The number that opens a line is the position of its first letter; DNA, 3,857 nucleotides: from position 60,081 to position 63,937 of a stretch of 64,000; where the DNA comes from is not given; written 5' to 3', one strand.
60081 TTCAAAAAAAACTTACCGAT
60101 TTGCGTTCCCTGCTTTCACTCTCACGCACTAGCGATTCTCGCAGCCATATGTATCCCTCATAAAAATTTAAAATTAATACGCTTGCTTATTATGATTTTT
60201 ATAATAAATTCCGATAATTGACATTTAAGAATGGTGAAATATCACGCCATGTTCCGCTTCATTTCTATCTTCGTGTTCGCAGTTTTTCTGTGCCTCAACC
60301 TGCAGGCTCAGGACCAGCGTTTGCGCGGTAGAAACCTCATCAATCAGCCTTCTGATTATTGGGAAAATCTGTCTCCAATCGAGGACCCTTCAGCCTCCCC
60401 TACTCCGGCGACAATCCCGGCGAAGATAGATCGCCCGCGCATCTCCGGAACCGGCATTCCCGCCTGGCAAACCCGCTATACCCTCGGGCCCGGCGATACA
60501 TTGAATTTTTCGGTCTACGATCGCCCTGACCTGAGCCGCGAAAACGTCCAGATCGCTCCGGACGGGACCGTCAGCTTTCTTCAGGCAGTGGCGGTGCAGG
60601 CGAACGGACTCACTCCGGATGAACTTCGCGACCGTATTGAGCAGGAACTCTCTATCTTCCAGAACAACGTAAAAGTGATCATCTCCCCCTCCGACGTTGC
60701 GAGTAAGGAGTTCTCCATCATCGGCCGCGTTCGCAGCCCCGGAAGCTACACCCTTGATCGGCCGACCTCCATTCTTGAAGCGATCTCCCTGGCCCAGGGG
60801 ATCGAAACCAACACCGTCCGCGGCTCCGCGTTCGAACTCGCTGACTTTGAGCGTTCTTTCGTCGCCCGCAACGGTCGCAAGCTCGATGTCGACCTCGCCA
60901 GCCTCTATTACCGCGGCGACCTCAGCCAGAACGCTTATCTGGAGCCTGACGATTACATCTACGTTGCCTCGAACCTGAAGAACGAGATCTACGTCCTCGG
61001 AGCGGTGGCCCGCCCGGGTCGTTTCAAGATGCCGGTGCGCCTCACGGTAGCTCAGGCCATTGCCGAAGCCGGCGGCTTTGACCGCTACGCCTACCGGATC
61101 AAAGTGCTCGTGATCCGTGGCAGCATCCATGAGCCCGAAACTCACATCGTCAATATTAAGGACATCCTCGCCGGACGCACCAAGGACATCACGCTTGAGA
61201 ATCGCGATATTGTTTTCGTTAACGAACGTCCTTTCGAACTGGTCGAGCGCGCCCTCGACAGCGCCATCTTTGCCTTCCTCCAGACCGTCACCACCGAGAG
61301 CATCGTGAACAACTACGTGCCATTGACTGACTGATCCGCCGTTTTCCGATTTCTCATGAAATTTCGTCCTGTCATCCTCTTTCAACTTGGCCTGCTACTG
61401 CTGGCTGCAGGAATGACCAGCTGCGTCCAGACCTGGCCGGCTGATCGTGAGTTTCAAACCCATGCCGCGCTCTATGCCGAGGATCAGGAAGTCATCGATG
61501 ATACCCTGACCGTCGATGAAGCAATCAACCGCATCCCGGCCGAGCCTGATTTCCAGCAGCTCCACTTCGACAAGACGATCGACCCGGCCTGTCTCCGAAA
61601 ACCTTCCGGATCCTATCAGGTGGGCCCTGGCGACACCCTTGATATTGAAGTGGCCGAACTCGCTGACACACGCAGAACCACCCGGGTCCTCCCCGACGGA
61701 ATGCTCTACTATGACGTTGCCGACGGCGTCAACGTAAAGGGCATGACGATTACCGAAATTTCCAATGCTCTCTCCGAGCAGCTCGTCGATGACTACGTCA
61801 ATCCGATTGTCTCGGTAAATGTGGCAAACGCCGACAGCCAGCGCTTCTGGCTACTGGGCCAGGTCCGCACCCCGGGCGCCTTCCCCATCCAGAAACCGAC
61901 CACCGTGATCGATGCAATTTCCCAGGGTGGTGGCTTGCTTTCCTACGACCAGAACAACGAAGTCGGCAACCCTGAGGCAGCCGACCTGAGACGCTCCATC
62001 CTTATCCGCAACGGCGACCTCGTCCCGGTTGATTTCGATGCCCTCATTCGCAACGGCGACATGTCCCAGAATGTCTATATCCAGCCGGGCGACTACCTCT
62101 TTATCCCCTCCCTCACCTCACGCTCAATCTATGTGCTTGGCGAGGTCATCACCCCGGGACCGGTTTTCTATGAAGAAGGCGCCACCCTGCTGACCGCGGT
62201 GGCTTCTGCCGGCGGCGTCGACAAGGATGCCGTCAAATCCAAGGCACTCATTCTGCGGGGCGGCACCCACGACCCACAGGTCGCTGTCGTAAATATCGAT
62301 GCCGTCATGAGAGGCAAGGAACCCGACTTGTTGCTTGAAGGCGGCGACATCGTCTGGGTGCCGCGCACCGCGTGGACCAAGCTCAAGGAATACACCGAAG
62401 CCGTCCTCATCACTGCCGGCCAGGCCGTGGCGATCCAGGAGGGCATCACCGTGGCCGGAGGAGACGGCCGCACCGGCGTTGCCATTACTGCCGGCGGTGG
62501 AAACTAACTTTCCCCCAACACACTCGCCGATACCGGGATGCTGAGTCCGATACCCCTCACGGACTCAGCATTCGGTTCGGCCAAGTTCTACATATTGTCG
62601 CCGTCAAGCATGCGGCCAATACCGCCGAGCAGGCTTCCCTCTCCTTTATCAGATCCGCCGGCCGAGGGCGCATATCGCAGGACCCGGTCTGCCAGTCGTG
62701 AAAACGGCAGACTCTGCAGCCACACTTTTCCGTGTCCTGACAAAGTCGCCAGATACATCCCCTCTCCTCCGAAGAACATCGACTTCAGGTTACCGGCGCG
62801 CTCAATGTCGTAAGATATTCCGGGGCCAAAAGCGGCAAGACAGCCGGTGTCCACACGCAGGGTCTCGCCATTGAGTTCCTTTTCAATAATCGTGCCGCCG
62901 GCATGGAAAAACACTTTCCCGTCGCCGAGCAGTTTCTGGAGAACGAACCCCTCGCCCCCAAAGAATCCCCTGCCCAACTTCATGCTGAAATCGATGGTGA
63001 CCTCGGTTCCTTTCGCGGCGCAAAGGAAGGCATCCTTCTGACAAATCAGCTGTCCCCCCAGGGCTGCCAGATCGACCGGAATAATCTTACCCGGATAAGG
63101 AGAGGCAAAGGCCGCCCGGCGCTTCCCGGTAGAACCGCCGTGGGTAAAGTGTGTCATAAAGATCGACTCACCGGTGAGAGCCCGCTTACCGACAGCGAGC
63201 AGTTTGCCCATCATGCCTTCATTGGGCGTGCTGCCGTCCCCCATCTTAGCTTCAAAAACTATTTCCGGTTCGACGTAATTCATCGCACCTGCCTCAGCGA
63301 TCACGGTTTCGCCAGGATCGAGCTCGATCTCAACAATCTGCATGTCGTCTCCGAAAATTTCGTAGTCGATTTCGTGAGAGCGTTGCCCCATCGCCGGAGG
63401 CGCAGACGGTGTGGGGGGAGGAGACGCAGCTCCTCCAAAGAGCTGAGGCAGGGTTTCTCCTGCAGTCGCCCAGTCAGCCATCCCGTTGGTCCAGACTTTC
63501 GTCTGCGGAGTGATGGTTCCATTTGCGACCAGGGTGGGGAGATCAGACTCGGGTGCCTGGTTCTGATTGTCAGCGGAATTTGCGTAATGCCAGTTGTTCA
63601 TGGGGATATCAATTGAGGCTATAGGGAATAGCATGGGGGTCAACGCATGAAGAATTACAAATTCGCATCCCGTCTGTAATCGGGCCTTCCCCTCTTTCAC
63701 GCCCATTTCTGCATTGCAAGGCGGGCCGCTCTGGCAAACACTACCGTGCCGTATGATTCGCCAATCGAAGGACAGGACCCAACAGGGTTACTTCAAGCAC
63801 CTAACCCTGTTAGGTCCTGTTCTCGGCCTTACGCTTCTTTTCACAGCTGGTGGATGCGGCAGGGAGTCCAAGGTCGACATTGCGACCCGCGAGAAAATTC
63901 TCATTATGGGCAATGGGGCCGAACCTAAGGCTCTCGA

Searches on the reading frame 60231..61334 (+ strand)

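Call 51: search_protein_families(library=pfam, proteins=[window:60231-61334:+], max_evalue=0.001)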
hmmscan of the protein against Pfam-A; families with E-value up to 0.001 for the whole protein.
window:60231-61334:+ (367 aa): 3 families
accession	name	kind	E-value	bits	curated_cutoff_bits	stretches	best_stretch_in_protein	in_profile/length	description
PF22461.2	SLBB_2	-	3.4e-22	78.8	27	2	252-330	2-79/79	SLBB domain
PF02563.21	Poly_export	-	1.1e-16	61.2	28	1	80-151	4-74/77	Polysaccharide biosynthesis/export protein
PF10531.15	SLBB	-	1.3e-15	57.4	27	1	253-303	2-51/55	SLBB domain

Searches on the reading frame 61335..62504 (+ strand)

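Call 51: search_protein_families(library=pfam, proteins=[window:61335-62504:+], max_evalue=0.001)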
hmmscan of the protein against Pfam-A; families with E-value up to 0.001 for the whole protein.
window:61335-62504:+ (390 aa): 3 families
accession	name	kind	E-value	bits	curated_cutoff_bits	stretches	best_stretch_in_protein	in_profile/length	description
PF22461.2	SLBB_2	-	8.5e-22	77.5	27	2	169-257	1-79/79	SLBB domain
PF02563.21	Poly_export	-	4.4e-15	56.1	28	1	91-163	4-76/77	Polysaccharide biosynthesis/export protein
PF10531.15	SLBB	-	6.9e-14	51.9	27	2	174-201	5-32/55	SLBB domain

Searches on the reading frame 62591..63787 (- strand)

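Call 51: search_protein_families(library=pfam, proteins=[window:62591-63787:-], max_evalue=0.001)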
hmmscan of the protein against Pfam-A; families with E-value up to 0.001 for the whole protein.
window:62591-63787:- (399 aa): 2 families
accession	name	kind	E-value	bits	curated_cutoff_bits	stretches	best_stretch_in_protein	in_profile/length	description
PF01987.23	AIM24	-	3e-70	236.5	25.7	1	142-360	1-205/205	Mitochondrial biogenesis AIM24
PF14237.11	GYF_2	-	9.1e-10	38.6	25.8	1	66-111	1-46/50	GYF domain 2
